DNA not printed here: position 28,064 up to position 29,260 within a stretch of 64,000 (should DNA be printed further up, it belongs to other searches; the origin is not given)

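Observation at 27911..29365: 484-aa membrane-anchored coiled-coil protein ending in an azurin-like cupredoxin domain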

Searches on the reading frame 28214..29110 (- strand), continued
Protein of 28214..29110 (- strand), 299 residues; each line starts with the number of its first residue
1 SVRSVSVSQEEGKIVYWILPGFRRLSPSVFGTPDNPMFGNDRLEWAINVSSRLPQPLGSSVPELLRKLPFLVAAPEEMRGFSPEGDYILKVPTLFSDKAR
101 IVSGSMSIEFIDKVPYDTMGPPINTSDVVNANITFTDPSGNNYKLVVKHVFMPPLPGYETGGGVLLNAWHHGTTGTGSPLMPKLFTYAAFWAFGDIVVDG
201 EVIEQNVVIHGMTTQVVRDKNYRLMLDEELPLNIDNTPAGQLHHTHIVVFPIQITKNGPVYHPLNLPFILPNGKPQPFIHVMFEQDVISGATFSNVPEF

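Call 63: search_protein_families(library=pfam, alignment_id=A5, max_evalue=0.00001)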
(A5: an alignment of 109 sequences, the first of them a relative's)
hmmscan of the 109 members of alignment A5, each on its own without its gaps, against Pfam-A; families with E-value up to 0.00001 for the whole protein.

A. member 1, L028:9546-10532:- (329 aa): 1 family
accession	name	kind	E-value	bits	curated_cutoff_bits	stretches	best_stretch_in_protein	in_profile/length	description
PF00581.25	Rhodanese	-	5.7e-25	88.2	22.2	2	40-163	2-102/102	Rhodanese-like domain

B. families by the number of members that match (of 109 scanned): 143 families (the first 25 are shown)
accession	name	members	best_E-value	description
PF00005.33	ABC_tran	3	2.2e-56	ABC transporter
PF00106.31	adh_short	3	2.9e-36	short chain dehydrogenase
PF00702.32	Hydrolase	3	1.6e-34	haloacid dehalogenase-like hydrolase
PF13561.12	adh_short_C2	3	6.8e-29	Enoyl-(Acyl carrier protein) reductase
PF00581.25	Rhodanese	3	5.7e-25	Rhodanese-like domain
PF13304.12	AAA_21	3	3.5e-15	AAA domain, putative AbiEii toxin, Type IV TA system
PF08659.16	KR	3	9.7e-11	KR domain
PF02386.22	TrkH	2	1.4e-49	Cation transport protein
PF12146.15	Hydrolase_4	2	7.7e-47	Serine aminopeptidase, S33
PF00990.26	GGDEF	2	2.7e-45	Diguanylate cyclase, GGDEF domain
PF13377.12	Peripla_BP_3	2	4.7e-31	Periplasmic binding protein-like domain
PF00561.26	Abhydrolase_1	2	1.1e-27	alpha/beta hydrolase fold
PF12697.13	Abhydrolase_6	2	2.1e-20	Alpha/beta hydrolase family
PF13419.12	HAD_2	2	4.1e-16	Haloacid dehalogenase-like hydrolase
PF00989.32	PAS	2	4.3e-16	PAS fold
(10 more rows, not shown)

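Call 64: search_protein_families(library=pfam, alignment_id=A6, max_evalue=0.00001)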
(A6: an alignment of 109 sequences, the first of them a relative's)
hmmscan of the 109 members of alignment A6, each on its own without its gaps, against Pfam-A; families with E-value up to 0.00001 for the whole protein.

A. member 1, L051:4100-4885:+ (262 aa): 2 families
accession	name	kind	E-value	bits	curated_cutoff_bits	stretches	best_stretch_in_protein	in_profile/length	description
PF00977.27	His_biosynth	-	2.1e-81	273.2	23.6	1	15-243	2-227/228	Histidine biosynthesis protein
PF01207.24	Dus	-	1.6e-06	27.9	20.4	0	68-130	166-227/311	Dihydrouridine synthase (Dus)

B. families by the number of members that match (of 109 scanned): 147 families (the first 25 are shown)
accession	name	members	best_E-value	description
PF00117.34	GATase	3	5.5e-22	Glutamine amidotransferase class-I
PF00127.26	Copper-bind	3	1.8e-12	Copper binding proteins, plastocyanin/azurin family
PF13561.12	adh_short_C2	2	3.5e-64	Enoyl-(Acyl carrier protein) reductase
PF00122.25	E1-E2_ATPase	2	1.1e-57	E1-E2 ATPase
PF00106.31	adh_short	2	6.3e-54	short chain dehydrogenase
PF07690.21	MFS_1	2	2.1e-43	Major Facilitator Superfamily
PF00702.32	Hydrolase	2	4e-36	haloacid dehalogenase-like hydrolase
PF01734.28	Patatin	2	6.9e-27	Patatin-like phospholipase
PF01638.23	HxlR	2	9.5e-26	HxlR-like helix-turn-helix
PF00072.30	Response_reg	2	1e-23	Response regulator receiver domain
PF13473.12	Cupredoxin_1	2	1.7e-17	Cupredoxin-like domain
PF08659.16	KR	2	7.8e-11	KR domain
PF00083.30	Sugar_tr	2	2.6e-07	Sugar (and other) transporter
PF24152.1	DUF7405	1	3.6e-165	Family of unknown function (DUF7405)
PF00012.26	HSP70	1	8e-146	Hsp70 protein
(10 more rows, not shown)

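Call 65: search_protein_families(library=ncbifam, proteins=[L019:3102-5540:-, L025:8435-10402:-, L045:7500-9965:-, L071:2008-4206:-, L072:7530-9737:+, L020:11901-12833:-, L019:5351-5863:-, L045:10731-11396:-], max_evalue=1e-20)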
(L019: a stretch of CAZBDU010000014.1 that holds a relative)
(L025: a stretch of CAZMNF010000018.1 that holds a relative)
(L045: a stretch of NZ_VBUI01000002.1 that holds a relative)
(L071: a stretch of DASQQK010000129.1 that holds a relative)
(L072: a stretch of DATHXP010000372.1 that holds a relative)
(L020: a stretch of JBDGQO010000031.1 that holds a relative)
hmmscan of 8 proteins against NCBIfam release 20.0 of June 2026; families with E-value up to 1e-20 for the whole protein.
L019:3102-5540:- (813 aa): 18 families
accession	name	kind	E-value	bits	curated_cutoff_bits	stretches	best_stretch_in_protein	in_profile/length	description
TIGR01525.1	ATPase-IB_hvy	subfamily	1.3e-161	539.3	346.25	1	256-791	19-556/560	heavy metal translocating P-type ATPase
NF007952.0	PRK10671.1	equivalog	3.4e-132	442.3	1316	1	69-789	104-825/838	copper-exporting P-type ATPase CopA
TIGR01511.1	ATPase-IB1_Cu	subfamily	1.3e-130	436.8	397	1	253-792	41-538/542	copper-translocating P-type ATPase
NF008262.1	PRK11033.1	equivalog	1.9e-112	377.1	1005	1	64-789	37-719/731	zinc/cadmium/mercury/lead-transporting ATPase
TIGR01512.1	ATPase-IB2_Cd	subfamily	2.1e-109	366.5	313.5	1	258-790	21-485/494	cadmium family heavy metal-translocating P-type ATPase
NF033775.1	P_type_ZntA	exception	1.9e-106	357.1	1240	1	65-789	45-720/732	Zn(II)/Cd(II)/Pb(II) translocating P-type ATPase ZntA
TIGR01494.1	ATPase_P-type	subfamily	1.9e-77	260.8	62.3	1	266-780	7-473/478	HAD-IC family P-type ATPase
TIGR01647.1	ATPase-IIIA_H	equivalog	2.9e-57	194.4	615.5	1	265-549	65-347/755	plasma-membrane proton-efflux P-type ATPase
TIGR01497.1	kdpB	equivalog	2.9e-51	174.4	527.9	1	294-743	108-564/675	potassium-transporting ATPase subunit KdpB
NF010609.0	PRK14010.1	equivalog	2.7e-40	138.2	1323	1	279-782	92-593/673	K(+)-transporting ATPase subunit B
TIGR01517.1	ATPase-IIB_Ca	equivalog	4.4e-40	137.6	507.05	0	683-747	622-687/882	calcium-translocating P-type ATPase, PMCA-type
TIGR01522.1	ATPase-IIA2_Ca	equivalog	1.7e-34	118.7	798.3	0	671-754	571-654/854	calcium-transporting P-type ATPase, PMR1-type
TIGR01116.1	ATPase-IIA1_Ca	equivalog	3.3e-32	111.5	703.4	1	616-749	457-605/799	calcium-translocating P-type ATPase, SERCA-type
TIGR01524.1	ATPase-IIIB_Mg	equivalog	8.1e-32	110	610.75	0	676-756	591-671/867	magnesium-translocating P-type ATPase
TIGR01523.1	ATPase-IID_K-Na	equivalog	1e-30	106.1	645.05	0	669-743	673-748/997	potassium/sodium efflux P-type ATPase, fungal-type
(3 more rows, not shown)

L025:8435-10402:- (656 aa): 16 families
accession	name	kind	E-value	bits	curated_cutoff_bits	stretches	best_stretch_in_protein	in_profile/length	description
TIGR01525.1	ATPase-IB_hvy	subfamily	6.4e-184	612.9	346.25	1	96-647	1-560/560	heavy metal translocating P-type ATPase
NF008262.1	PRK11033.1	equivalog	1.6e-166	555.9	1005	1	63-649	144-729/731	zinc/cadmium/mercury/lead-transporting ATPase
TIGR01512.1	ATPase-IB2_Cd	subfamily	1.1e-156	522.5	313.5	1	96-649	1-494/494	cadmium family heavy metal-translocating P-type ATPase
NF033775.1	P_type_ZntA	exception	7.3e-150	500.6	1240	1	70-649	156-730/732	Zn(II)/Cd(II)/Pb(II) translocating P-type ATPase ZntA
TIGR01511.1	ATPase-IB1_Cu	subfamily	1.5e-125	420.1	397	1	115-609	45-498/542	copper-translocating P-type ATPase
NF007952.0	PRK10671.1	equivalog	4.1e-115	385.8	1316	1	122-631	299-808/838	copper-exporting P-type ATPase CopA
TIGR01494.1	ATPase_P-type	subfamily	2.2e-88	296.8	62.3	1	120-623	3-465/478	HAD-IC family P-type ATPase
TIGR01497.1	kdpB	equivalog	7.4e-50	169.7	527.9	1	152-593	107-563/675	potassium-transporting ATPase subunit KdpB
TIGR01647.1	ATPase-IIIA_H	equivalog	2.6e-47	161.5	615.5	1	96-407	38-350/755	plasma-membrane proton-efflux P-type ATPase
NF010609.0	PRK14010.1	equivalog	1.7e-43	148.8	1323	1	174-596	128-561/673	K(+)-transporting ATPase subunit B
TIGR01522.1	ATPase-IIA2_Ca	equivalog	5.1e-43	146.9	798.3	1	86-369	55-344/854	calcium-transporting P-type ATPase, PMR1-type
TIGR01517.1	ATPase-IIB_Ca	equivalog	1.6e-38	132.4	507.05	0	127-377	135-392/882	calcium-translocating P-type ATPase, PMCA-type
TIGR01116.1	ATPase-IIA1_Ca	equivalog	4.6e-34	117.6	703.4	0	464-605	455-614/799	calcium-translocating P-type ATPase, SERCA-type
TIGR01106.1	ATPase-IIC_X-K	subfamily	9.9e-32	109.7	946.1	0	128-366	119-366/997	Na,H/K antiporter P-type ATPase subunit alpha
TIGR01657.1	P-ATPase-V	hypoth_equivalog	2e-27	95.2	618.25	0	272-382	376-486/1055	ATP13A2 family polyamine export P-type ATPase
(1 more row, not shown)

L045:7500-9965:- (822 aa): 17 families
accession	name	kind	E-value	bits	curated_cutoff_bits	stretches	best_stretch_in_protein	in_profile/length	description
TIGR01525.1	ATPase-IB_hvy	subfamily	1.2e-163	545.9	346.25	1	265-803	22-558/560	heavy metal translocating P-type ATPase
TIGR01511.1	ATPase-IB1_Cu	subfamily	3.8e-139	465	397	1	217-804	2-540/542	copper-translocating P-type ATPase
NF007952.0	PRK10671.1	equivalog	2.6e-135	452.6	1316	1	188-798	205-824/838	copper-exporting P-type ATPase CopA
NF008262.1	PRK11033.1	equivalog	5.1e-125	418.6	1005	1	270-780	198-702/731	zinc/cadmium/mercury/lead-transporting ATPase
TIGR01512.1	ATPase-IB2_Cd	subfamily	1.2e-114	383.8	313.5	2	269-592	20-305/494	cadmium family heavy metal-translocating P-type ATPase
NF033775.1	P_type_ZntA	exception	2.1e-112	376.8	1240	1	270-789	203-711/732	Zn(II)/Cd(II)/Pb(II) translocating P-type ATPase ZntA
TIGR01494.1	ATPase_P-type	subfamily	1.8e-79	267.4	62.3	1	274-792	3-475/478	HAD-IC family P-type ATPase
TIGR01497.1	kdpB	equivalog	1.7e-57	194.9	527.9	1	271-749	71-560/675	potassium-transporting ATPase subunit KdpB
NF010609.0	PRK14010.1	equivalog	1.1e-50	172.6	1323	1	267-793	66-594/673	K(+)-transporting ATPase subunit B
TIGR01647.1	ATPase-IIIA_H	equivalog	1.1e-47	162.8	615.5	1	282-561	70-348/755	plasma-membrane proton-efflux P-type ATPase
TIGR01517.1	ATPase-IIB_Ca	equivalog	3.8e-34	118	507.05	0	678-755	607-682/882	calcium-translocating P-type ATPase, PMCA-type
TIGR01116.1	ATPase-IIA1_Ca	equivalog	2.3e-32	112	703.4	1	627-761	457-607/799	calcium-translocating P-type ATPase, SERCA-type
TIGR01524.1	ATPase-IIIB_Mg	equivalog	6.2e-28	97.1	610.75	0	677-743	581-648/867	magnesium-translocating P-type ATPase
TIGR01522.1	ATPase-IIA2_Ca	equivalog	1.9e-26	92.2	798.3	0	677-748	566-639/854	calcium-transporting P-type ATPase, PMR1-type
NF011702.0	PRK15122.1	subfamily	5e-26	90.9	975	0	665-741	608-685/907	magnesium-translocating P-type ATPase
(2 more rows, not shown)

L071:2008-4206:- (733 aa): 18 families
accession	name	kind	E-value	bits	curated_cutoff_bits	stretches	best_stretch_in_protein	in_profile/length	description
TIGR01525.1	ATPase-IB_hvy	subfamily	1.8e-175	585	346.25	1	132-717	2-559/560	heavy metal translocating P-type ATPase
TIGR01511.1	ATPase-IB1_Cu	subfamily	4.2e-153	511.1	397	2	112-452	2-318/542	copper-translocating P-type ATPase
NF007952.0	PRK10671.1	equivalog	6.6e-140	467.8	1316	1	101-716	227-829/838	copper-exporting P-type ATPase CopA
TIGR01512.1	ATPase-IB2_Cd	subfamily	7.1e-125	417.5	313.5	2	156-519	15-341/494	cadmium family heavy metal-translocating P-type ATPase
NF008262.1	PRK11033.1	equivalog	2.8e-115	386.4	1005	1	114-677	161-694/731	zinc/cadmium/mercury/lead-transporting ATPase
NF033775.1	P_type_ZntA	exception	6.7e-104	348.7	1240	1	121-679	173-697/732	Zn(II)/Cd(II)/Pb(II) translocating P-type ATPase ZntA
TIGR01494.1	ATPase_P-type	subfamily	1.9e-85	287.1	62.3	1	166-688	3-467/478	HAD-IC family P-type ATPase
TIGR01497.1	kdpB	equivalog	9e-66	222.3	527.9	1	196-659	105-565/675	potassium-transporting ATPase subunit KdpB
NF010609.0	PRK14010.1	equivalog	9.2e-58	196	1323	1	184-661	94-562/673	K(+)-transporting ATPase subunit B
TIGR01647.1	ATPase-IIIA_H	equivalog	1.5e-56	192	615.5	1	181-582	80-484/755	plasma-membrane proton-efflux P-type ATPase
TIGR01522.1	ATPase-IIA2_Ca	equivalog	5.8e-43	146.8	798.3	0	147-413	72-343/854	calcium-transporting P-type ATPase, PMR1-type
TIGR01517.1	ATPase-IIB_Ca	equivalog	1e-40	139.7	507.05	0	196-407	156-378/882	calcium-translocating P-type ATPase, PMCA-type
TIGR01657.1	P-ATPase-V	hypoth_equivalog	1.9e-37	128.4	618.25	0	143-256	177-291/1055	ATP13A2 family polyamine export P-type ATPase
TIGR01116.1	ATPase-IIA1_Ca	equivalog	7.2e-34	117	703.4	1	492-660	414-601/799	calcium-translocating P-type ATPase, SERCA-type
TIGR01106.1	ATPase-IIC_X-K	subfamily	2.5e-31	108.4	946.1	0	183-409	128-364/997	Na,H/K antiporter P-type ATPase subunit alpha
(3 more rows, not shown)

L072:7530-9737:+ (736 aa): 15 families
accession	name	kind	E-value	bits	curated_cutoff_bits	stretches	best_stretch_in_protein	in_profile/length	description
TIGR01525.1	ATPase-IB_hvy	subfamily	7e-168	560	346.25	1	183-735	1-546/560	heavy metal translocating P-type ATPase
NF008262.1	PRK11033.1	equivalog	5.6e-157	524.3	1005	1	12-735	15-713/731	zinc/cadmium/mercury/lead-transporting ATPase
NF033775.1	P_type_ZntA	exception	2.6e-141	472.3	1240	1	12-735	25-714/732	Zn(II)/Cd(II)/Pb(II) translocating P-type ATPase ZntA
TIGR01512.1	ATPase-IB2_Cd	subfamily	4.6e-141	470.9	313.5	2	183-535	1-307/494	cadmium family heavy metal-translocating P-type ATPase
NF007952.0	PRK10671.1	equivalog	1.6e-116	390.5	1316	1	203-718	293-793/838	copper-exporting P-type ATPase CopA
TIGR01511.1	ATPase-IB1_Cu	subfamily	1.8e-115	386.9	397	1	166-727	3-513/542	copper-translocating P-type ATPase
TIGR01494.1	ATPase_P-type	subfamily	7.2e-75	252.2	62.3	2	545-731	292-471/478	HAD-IC family P-type ATPase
TIGR01497.1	kdpB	equivalog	1.6e-48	165.3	527.9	1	236-695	104-562/675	potassium-transporting ATPase subunit KdpB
NF010609.0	PRK14010.1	equivalog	2.5e-45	154.8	1323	2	223-459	89-326/673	K(+)-transporting ATPase subunit B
TIGR01647.1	ATPase-IIIA_H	equivalog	2.8e-41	141.6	615.5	1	183-458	38-313/755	plasma-membrane proton-efflux P-type ATPase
TIGR01517.1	ATPase-IIB_Ca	equivalog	2.2e-31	108.8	507.05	0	626-689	612-675/882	calcium-translocating P-type ATPase, PMCA-type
TIGR01522.1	ATPase-IIA2_Ca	equivalog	7.7e-29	100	798.3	0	627-687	573-634/854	calcium-transporting P-type ATPase, PMR1-type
TIGR01116.1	ATPase-IIA1_Ca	equivalog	1.2e-24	86.4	703.4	0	572-687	459-589/799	calcium-translocating P-type ATPase, SERCA-type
TIGR01106.1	ATPase-IIC_X-K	subfamily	3.2e-22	78.3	946.1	0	627-689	669-732/997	Na,H/K antiporter P-type ATPase subunit alpha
TIGR01524.1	ATPase-IIIB_Mg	equivalog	7.4e-21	73.7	610.75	0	629-688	590-649/867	magnesium-translocating P-type ATPase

L020:11901-12833:- (311 aa): 14 families
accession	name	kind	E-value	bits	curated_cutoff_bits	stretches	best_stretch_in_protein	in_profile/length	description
TIGR01525.1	ATPase-IB_hvy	subfamily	2.7e-89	300.5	346.25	1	2-302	251-560/560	heavy metal translocating P-type ATPase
NF008262.1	PRK11033.1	equivalog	1.1e-79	268.7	1005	1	2-305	428-730/731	zinc/cadmium/mercury/lead-transporting ATPase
NF033775.1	P_type_ZntA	exception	1e-70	238.9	1240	1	2-305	433-731/732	Zn(II)/Cd(II)/Pb(II) translocating P-type ATPase ZntA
TIGR01512.1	ATPase-IB2_Cd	subfamily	1.4e-70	238.4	313.5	1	110-304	305-494/494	cadmium family heavy metal-translocating P-type ATPase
NF007952.0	PRK10671.1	equivalog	4.5e-65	220.3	1316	1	2-302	524-831/838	copper-exporting P-type ATPase CopA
TIGR01511.1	ATPase-IB1_Cu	subfamily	2.2e-57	195.2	397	1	2-265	264-499/542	copper-translocating P-type ATPase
TIGR01494.1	ATPase_P-type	subfamily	4.8e-53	180.3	62.3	1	2-278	214-465/478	HAD-IC family P-type ATPase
TIGR01497.1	kdpB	equivalog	3e-28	98.3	527.9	1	3-249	303-564/675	potassium-transporting ATPase subunit KdpB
TIGR01647.1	ATPase-IIIA_H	equivalog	2.7e-25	88.7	615.5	0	174-272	516-617/755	plasma-membrane proton-efflux P-type ATPase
TIGR01517.1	ATPase-IIB_Ca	equivalog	1e-24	86.8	507.05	0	188-266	622-700/882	calcium-translocating P-type ATPase, PMCA-type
TIGR01522.1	ATPase-IIA2_Ca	equivalog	3.4e-23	81.3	798.3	0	177-241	572-636/854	calcium-transporting P-type ATPase, PMR1-type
NF010609.0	PRK14010.1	equivalog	2.2e-22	79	1323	1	99-250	410-560/673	K(+)-transporting ATPase subunit B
TIGR01116.1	ATPase-IIA1_Ca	equivalog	2.5e-22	78.8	703.4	0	117-248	453-598/799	calcium-translocating P-type ATPase, SERCA-type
TIGR01523.1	ATPase-IID_K-Na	equivalog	3.7e-22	77.8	645.05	0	177-259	676-758/997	potassium/sodium efflux P-type ATPase, fungal-type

L019:5351-5863:- (171 aa): 0 families

L045:10731-11396:- (222 aa): 7 families
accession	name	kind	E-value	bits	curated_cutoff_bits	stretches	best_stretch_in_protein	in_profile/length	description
TIGR02051.1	MerR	equivalog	2e-38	131.4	150.85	1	5-131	1-124/124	mercury resistance transcriptional regulator MerR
NF007069.0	PRK09514.1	equivalog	2.8e-33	114.8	143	1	5-134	3-133/141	Zn(2+)-responsive transcriptional regulator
TIGR02044.1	CueR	equivalog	3.7e-32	111.1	147.4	1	4-131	1-126/127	Cu(I)-responsive transcriptional regulator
TIGR02043.1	ZntR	equivalog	8.6e-31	106.8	167.95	1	5-132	3-131/131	Zn(2+)-responsive transcriptional regulator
NF010315.0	PRK13752.1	subfamily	7.4e-26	90.9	261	1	2-136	6-137/144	mercury resistance transcriptional regulator MerR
TIGR02047.1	CadR-PbrR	equivalog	8.2e-26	90.5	151.45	1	4-130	1-126/127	Cd(II)/Pb(II)-responsive transcriptional regulator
NF007590.0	PRK10227.1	equivalog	7.2e-24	84.4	244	1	4-131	1-126/135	Cu(I)-responsive transcriptional regulator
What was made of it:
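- The stress and metal hints occur in a minority of loci and point to different metals: three Cu-type and three Zn/Cd-type ATPases (call 65). Copper-type P1B ATPases lie near X in three loci (call 65).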

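Call 82: fold_search(model_id=the predicted structure, library=viral)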
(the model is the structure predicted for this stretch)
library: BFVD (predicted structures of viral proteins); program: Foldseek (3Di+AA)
matches with E <= 10: 128; with E <= 0.001: 0
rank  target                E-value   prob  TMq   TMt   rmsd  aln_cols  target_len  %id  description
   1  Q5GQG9                5.0e-02  0.21  0.19  0.20   9.8       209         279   10  Putative S-layer protein [Synechococcus phage S-PM2]
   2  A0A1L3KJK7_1          7.0e-02  0.05  0.11  0.04  18.8       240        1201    7  (no name in the UniProt tables at hand)
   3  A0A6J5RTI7            2.1e-01  0.03  0.11  0.13  22.0       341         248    7  LysM domain-containing protein [uncultured Caudovirales phage]
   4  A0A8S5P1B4            3.4e-01  0.02  0.12  0.06  20.7       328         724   11  Structural Protein [Myoviridae sp. ctLnO19]
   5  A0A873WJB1            7.8e-01  0.01  0.10  0.11  23.0       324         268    8  Uncharacterized protein [Synechococcus phage S-H9-1]
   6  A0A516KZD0            1.1e+00  0.04  0.15  0.26  16.7       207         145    9  (no name in the UniProt tables at hand)
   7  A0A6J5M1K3            1.3e+00  0.01  0.09  0.14  13.4       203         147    8  Uncharacterized protein [uncultured Caudovirales phage]
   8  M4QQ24                1.3e+00  0.01  0.09  0.09  20.7       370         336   10  Uncharacterized protein [Prochlorococcus phage MED4-213]
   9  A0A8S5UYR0            1.4e+00  0.02  0.13  0.13  29.2       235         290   11  Uncharacterized protein [Siphoviridae sp. ctkKt3]
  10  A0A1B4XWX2            1.5e+00  0.01  0.08  0.11  19.2       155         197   16  Uncharacterized protein [Tenacibaculum phage pT24]
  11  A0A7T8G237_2          1.5e+00  0.01  0.06  0.02  15.1        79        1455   11  Polyprotein [Soybean thrips iflavirus 6]
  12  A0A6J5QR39            1.6e+00  0.01  0.10  0.09  20.6       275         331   10  Uncharacterized protein [uncultured Caudovirales phage]
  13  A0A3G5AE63            1.7e+00  0.01  0.09  0.09  22.8       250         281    8  Uncharacterized protein [Hyperionvirus sp.]
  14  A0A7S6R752            1.8e+00  0.01  0.07  0.06  16.6       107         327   12  Tape measure chaperone [Burkholderia phage Maja]
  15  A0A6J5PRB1            1.8e+00  0.01  0.09  0.08  25.9       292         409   10  Uncharacterized protein [uncultured Caudovirales phage]
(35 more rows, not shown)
